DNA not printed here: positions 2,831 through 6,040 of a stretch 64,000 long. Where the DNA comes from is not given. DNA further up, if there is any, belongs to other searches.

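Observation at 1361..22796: Hypothesis: the glycan cluster is a dedicated O-glycosylation or surface-anchoring system for the Ser-rich giant proteins embedded in it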

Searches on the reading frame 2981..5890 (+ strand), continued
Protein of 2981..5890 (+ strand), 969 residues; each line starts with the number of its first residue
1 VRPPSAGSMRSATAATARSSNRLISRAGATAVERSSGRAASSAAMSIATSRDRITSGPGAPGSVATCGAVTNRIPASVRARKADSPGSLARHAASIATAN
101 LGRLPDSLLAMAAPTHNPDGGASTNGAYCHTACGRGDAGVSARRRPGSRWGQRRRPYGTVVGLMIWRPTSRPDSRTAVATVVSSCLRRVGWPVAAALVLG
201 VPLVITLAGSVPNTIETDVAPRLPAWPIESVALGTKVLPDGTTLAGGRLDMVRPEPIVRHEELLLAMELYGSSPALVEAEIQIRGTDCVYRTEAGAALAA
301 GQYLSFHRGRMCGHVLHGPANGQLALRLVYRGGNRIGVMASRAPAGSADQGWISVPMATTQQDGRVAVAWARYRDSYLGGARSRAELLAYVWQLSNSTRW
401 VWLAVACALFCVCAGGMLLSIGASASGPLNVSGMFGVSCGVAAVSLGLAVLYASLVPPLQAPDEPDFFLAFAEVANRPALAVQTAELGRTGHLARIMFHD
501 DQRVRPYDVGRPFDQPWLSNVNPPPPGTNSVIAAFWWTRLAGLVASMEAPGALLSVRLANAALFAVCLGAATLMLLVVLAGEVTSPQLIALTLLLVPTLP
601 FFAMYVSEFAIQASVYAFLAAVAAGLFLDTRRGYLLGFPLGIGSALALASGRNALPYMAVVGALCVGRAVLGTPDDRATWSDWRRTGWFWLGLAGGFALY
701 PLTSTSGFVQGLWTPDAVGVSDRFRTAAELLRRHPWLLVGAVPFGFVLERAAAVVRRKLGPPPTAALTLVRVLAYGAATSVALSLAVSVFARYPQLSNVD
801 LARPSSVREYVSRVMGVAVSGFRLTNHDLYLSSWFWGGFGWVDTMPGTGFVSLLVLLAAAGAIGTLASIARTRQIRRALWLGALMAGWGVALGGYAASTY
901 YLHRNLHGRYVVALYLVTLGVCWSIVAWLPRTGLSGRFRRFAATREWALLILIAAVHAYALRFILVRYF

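Call 67: find_encoding_contigs(protein=P0024, flank=10000, max_places=2)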
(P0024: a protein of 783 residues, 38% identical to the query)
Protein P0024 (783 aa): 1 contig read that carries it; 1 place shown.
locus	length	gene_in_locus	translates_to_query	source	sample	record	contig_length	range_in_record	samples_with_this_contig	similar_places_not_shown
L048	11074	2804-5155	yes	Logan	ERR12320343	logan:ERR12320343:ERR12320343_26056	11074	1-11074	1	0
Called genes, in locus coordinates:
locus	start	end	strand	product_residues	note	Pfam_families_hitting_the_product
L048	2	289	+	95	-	?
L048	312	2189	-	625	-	PF00953:Glycos_transf_4, PF13727:CoA_binding_3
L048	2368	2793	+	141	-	-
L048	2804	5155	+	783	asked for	-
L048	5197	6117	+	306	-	PF01073:3Beta_HSD, PF01370:Epimerase, PF02719:Polysacc_synt_2, PF04321:RmlD_sub_bind, PF07993:NAD_binding_4 (faint), PF13460:NAD_binding_10, PF16363:GDP_Man_Dehyd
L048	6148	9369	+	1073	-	PF00535:Glycos_transf_2, PF10111:Glyco_tranf_2_2, PF00535:Glycos_transf_2, PF13641:Glyco_tranf_2_3, PF13439:Glyco_transf_4, PF13579:Glyco_trans_4_4, PF16994:Glyco_trans_4_5, PF00534:Glycos_transf_1, +6 more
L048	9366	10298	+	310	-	PF04321:RmlD_sub_bind, PF01370:Epimerase, PF16363:GDP_Man_Dehyd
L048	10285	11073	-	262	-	?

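Call 68: find_encoding_contigs(protein=P0026, flank=10000, max_places=2)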
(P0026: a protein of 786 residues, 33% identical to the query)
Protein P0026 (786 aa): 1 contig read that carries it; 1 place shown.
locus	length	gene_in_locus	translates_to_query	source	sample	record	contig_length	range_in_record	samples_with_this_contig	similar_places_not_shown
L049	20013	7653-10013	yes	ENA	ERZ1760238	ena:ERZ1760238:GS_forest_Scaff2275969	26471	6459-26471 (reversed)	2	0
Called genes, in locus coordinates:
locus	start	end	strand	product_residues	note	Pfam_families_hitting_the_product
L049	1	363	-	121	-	?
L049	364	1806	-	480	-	-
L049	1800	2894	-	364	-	PF13579:Glyco_trans_4_4, PF13692:Glyco_trans_1_4, PF00534:Glycos_transf_1 (weak)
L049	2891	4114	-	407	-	PF13439:Glyco_transf_4, PF13579:Glyco_trans_4_4, PF13692:Glyco_trans_1_4 (faint)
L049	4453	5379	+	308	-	-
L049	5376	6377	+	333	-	-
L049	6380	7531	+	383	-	PF03062:MBOAT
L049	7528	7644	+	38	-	-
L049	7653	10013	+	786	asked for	-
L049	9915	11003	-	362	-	PF00535:Glycos_transf_2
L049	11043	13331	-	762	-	-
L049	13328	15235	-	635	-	PF13727:CoA_binding_3, PF00899:ThiF (faint), PF01073:3Beta_HSD (weak), PF01370:Epimerase, PF02719:Polysacc_synt_2, PF04321:RmlD_sub_bind, PF16363:GDP_Man_Dehyd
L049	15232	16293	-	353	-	PF00953:Glycos_transf_4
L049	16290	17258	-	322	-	PF01370:Epimerase, PF02719:Polysacc_synt_2 (weak), PF04321:RmlD_sub_bind, PF05368:NmrA, PF01073:3Beta_HSD, PF13460:NAD_binding_10, PF16363:GDP_Man_Dehyd, PF07993:NAD_binding_4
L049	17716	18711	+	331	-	PF00288:GHMP_kinases_N, PF08544:GHMP_kinases_C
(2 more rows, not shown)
